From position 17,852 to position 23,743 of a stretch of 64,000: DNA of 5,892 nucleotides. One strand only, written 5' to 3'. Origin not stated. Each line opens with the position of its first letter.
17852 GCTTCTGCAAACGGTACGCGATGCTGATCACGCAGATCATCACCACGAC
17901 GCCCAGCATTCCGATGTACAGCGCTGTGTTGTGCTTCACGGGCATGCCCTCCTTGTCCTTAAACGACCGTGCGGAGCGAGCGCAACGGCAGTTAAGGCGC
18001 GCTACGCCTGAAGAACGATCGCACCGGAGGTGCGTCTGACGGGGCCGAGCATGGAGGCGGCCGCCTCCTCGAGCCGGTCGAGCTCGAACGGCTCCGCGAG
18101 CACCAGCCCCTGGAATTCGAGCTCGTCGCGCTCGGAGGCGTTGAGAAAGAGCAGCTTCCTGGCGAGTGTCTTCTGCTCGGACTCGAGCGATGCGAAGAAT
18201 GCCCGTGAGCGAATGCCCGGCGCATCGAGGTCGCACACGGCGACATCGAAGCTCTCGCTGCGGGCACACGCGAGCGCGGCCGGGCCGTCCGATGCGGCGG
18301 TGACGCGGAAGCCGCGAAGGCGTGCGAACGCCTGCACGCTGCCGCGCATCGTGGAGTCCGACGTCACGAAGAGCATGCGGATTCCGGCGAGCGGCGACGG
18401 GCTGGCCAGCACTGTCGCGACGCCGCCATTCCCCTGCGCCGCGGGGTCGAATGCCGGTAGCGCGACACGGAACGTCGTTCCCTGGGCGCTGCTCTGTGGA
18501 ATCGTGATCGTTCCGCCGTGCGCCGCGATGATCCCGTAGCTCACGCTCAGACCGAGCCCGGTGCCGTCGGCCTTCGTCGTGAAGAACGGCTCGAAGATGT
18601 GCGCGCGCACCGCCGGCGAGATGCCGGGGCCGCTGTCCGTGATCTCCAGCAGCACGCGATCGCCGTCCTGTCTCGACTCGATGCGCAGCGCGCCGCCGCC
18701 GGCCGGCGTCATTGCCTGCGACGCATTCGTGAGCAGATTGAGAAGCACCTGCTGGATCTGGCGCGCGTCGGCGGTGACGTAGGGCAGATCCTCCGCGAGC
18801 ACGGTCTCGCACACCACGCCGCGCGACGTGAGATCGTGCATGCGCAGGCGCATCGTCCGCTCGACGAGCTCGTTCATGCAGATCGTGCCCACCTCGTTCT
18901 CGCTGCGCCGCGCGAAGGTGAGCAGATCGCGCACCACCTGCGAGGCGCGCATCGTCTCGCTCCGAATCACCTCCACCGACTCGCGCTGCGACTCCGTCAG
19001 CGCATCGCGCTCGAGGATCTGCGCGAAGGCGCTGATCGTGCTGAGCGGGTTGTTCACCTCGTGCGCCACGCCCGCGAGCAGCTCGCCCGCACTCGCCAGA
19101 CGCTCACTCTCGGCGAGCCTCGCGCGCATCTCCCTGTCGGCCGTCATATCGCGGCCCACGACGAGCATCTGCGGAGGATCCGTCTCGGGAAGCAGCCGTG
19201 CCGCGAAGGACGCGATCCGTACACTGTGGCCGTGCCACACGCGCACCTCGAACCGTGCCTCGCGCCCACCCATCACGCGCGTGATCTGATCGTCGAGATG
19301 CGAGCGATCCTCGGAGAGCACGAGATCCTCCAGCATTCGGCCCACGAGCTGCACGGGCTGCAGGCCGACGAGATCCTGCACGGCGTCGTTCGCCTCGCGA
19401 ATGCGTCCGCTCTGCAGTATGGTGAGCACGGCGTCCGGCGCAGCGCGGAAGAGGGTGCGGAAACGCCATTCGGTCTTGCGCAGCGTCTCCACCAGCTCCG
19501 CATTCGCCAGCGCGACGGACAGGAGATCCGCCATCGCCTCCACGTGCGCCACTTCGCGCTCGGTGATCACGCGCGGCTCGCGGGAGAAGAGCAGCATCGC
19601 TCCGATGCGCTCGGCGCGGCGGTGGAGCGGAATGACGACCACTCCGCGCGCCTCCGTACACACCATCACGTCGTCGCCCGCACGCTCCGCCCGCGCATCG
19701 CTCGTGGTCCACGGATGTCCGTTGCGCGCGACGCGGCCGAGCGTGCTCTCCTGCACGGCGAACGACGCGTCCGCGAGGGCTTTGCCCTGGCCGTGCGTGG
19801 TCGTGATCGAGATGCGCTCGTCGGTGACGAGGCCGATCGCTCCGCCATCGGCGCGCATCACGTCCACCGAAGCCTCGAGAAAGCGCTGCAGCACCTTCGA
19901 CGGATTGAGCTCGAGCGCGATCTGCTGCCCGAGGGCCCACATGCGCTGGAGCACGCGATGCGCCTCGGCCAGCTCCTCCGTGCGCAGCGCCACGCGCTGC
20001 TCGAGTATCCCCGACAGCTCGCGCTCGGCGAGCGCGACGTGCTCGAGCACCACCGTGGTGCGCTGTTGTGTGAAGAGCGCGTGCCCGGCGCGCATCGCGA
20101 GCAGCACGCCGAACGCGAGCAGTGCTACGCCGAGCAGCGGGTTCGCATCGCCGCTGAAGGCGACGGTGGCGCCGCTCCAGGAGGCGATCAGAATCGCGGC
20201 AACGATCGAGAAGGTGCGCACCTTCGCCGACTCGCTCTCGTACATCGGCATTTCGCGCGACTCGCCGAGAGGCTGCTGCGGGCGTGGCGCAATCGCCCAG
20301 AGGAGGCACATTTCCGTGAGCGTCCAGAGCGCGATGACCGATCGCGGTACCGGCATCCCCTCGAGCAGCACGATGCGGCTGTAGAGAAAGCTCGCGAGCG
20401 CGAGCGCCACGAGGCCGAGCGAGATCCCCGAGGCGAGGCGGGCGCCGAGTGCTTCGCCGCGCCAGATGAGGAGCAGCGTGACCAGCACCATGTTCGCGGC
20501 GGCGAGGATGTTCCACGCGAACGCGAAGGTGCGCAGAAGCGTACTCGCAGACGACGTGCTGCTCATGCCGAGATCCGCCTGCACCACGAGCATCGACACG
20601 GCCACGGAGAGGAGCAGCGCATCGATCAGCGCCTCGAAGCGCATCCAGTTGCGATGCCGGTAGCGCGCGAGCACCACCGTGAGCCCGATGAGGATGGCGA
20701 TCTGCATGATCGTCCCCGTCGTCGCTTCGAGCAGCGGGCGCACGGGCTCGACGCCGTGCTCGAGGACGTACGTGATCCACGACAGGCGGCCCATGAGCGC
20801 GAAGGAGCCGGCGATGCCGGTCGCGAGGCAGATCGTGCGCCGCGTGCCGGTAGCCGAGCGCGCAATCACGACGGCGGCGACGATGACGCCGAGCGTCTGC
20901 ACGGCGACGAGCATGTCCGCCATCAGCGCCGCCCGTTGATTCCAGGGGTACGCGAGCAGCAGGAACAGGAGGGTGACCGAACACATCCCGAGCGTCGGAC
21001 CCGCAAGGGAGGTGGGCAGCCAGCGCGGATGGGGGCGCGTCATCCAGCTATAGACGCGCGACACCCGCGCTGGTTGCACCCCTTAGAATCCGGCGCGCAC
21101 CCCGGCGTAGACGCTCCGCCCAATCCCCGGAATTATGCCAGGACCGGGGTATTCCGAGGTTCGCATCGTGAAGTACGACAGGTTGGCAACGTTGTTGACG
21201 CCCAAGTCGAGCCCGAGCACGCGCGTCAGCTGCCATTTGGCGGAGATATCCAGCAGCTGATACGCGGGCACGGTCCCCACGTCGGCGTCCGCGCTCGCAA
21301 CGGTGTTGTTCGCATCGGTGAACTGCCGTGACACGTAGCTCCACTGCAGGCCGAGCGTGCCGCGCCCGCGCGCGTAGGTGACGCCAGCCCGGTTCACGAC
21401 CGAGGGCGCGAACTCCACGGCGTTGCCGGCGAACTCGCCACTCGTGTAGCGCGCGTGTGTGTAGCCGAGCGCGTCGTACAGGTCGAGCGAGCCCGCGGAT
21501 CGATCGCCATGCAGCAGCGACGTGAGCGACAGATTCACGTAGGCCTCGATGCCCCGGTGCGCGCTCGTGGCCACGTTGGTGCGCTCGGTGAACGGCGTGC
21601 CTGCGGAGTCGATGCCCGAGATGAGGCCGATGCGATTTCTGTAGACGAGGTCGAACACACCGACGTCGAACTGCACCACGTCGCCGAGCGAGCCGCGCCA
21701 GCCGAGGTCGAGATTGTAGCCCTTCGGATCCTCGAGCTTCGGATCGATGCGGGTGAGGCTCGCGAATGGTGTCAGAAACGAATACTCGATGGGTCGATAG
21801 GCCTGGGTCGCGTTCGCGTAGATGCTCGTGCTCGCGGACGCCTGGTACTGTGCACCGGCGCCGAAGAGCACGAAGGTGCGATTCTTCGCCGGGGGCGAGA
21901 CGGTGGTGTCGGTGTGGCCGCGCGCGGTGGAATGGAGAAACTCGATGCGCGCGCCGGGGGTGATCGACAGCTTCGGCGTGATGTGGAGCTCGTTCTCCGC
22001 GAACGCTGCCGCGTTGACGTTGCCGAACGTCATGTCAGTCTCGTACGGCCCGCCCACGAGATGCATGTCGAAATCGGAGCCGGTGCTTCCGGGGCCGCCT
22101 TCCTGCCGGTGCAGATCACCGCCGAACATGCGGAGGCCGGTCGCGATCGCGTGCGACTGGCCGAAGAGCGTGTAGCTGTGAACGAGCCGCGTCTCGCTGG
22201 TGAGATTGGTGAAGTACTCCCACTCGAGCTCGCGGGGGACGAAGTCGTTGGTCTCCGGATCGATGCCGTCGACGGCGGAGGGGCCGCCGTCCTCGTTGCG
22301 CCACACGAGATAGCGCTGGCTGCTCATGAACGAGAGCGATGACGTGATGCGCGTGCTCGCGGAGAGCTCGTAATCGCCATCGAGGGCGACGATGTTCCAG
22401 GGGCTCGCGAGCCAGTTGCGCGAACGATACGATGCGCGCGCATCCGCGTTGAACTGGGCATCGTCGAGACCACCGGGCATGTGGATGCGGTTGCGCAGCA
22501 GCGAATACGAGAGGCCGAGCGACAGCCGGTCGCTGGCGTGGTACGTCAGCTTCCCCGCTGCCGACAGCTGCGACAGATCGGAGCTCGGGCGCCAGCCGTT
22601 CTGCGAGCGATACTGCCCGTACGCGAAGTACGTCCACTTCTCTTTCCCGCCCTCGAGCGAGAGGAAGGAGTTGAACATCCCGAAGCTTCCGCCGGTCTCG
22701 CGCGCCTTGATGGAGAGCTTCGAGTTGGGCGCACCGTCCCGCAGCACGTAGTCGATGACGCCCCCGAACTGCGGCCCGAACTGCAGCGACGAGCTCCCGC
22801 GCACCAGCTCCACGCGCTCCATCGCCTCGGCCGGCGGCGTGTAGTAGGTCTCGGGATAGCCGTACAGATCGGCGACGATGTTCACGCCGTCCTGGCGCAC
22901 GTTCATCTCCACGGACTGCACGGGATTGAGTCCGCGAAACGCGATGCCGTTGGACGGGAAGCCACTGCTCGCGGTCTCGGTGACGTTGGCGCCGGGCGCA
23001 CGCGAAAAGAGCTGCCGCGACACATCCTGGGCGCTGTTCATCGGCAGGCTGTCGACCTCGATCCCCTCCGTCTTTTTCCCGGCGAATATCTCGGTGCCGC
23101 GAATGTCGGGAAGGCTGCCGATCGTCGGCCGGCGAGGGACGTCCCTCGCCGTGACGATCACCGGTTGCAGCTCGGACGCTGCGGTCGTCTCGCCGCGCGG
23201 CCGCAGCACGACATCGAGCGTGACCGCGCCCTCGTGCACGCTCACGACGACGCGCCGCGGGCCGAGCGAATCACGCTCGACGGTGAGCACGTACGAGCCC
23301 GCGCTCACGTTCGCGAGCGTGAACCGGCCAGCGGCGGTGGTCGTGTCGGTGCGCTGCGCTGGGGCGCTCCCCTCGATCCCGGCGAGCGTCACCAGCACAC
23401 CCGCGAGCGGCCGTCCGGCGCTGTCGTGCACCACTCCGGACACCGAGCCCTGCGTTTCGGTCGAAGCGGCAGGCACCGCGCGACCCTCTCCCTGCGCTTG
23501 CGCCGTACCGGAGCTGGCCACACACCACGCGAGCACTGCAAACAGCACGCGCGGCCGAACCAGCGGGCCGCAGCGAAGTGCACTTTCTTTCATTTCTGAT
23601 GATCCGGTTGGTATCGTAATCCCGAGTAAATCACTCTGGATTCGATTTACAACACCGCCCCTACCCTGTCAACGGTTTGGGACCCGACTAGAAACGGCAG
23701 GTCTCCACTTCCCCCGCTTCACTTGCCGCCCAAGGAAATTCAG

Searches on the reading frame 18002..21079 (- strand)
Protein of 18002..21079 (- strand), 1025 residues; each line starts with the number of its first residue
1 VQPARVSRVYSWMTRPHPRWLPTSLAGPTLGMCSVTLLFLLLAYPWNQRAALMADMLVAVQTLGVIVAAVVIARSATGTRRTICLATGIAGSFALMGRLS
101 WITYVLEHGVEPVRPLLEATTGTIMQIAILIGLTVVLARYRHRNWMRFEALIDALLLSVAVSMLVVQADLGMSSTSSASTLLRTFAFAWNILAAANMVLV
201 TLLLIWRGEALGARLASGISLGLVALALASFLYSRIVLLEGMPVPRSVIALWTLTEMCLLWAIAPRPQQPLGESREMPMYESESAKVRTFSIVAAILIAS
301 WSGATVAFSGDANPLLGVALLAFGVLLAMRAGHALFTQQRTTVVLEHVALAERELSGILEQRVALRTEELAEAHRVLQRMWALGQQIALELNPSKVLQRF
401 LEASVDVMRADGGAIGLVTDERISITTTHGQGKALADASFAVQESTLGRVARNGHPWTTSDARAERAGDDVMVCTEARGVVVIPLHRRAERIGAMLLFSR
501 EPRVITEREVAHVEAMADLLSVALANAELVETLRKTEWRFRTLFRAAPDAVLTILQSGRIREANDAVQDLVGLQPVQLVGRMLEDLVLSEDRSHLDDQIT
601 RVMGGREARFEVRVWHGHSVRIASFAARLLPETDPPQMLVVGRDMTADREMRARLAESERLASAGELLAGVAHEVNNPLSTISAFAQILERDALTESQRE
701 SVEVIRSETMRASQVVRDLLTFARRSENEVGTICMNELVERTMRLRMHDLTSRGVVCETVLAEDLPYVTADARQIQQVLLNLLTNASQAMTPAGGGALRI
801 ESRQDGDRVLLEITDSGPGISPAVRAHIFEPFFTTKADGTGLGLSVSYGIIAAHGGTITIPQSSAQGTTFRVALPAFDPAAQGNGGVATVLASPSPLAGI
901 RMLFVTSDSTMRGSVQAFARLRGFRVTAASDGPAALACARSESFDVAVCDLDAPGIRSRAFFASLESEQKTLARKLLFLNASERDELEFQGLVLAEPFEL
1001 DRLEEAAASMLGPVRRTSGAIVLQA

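Call 84: search_protein_families(library=pfam, proteins=[window:18002-21079:-], max_evalue=0.001)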
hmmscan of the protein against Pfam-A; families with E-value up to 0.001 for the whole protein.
window:18002-21079:- (1025 aa): 10 families
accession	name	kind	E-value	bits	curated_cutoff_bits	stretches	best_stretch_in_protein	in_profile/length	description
PF02518.31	HATPase_c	-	8e-27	94.3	26.4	1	771-876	2-109/111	Histidine kinase-, DNA gyrase B-, and HSP90-like ATPase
PF00512.31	HisKA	-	2e-17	63.4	26.9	1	665-726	3-64/66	His Kinase A (phospho-acceptor) domain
PF08448.16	PAS_4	-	2.9e-11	44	23.1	1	544-649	1-109/110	PAS fold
PF00989.32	PAS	-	1e-10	42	22.6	1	539-615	2-78/113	PAS fold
PF13185.12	GAF_2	-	1.3e-10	42.1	28.6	1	391-524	2-135/136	GAF domain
PF13492.12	GAF_3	-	1.9e-09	38.5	27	1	393-526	2-129/129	GAF domain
PF01590.32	GAF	-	1.1e-06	29.6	22.4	1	393-524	2-133/133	GAF domain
PF13188.13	PAS_8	-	1.1e-06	28.8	21.8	1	539-587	2-47/65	PAS domain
PF00072.30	Response_reg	-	0.00021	21.9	30.2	1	906-972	5-71/111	Response regulator receiver domain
PF13426.13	PAS_9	-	0.00086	20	27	0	548-609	1-62/103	PAS domain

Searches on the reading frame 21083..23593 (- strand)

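Call 84: search_protein_families(library=pfam, proteins=[window:21083-23593:-], max_evalue=0.001)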
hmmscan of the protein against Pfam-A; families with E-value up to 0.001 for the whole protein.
window:21083-23593:- (836 aa): 5 families
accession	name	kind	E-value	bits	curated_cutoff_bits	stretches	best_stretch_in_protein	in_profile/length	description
PF00593.30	TonB_dep_Rec_b-barrel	-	4.7e-33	116.1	27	1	353-802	11-436/436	TonB dependent receptor-like, beta-barrel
PF13620.12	CarboxypepD_reg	-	7.7e-13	49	32.3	1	50-130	1-81/82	Carboxypeptidase regulatory-like domain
PF07715.20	Plug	-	2.9e-08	34.6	23.9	1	193-278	26-106/107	TonB-dependent Receptor Plug Domain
PF10677.15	DUF2490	-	5.6e-05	23.4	29.8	1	317-416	14-95/186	Protein of unknown function (DUF2490)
PF13715.12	CarbopepD_reg_2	-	0.00083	19.8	32.2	0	51-120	1-65/88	CarboxypepD_reg-like domain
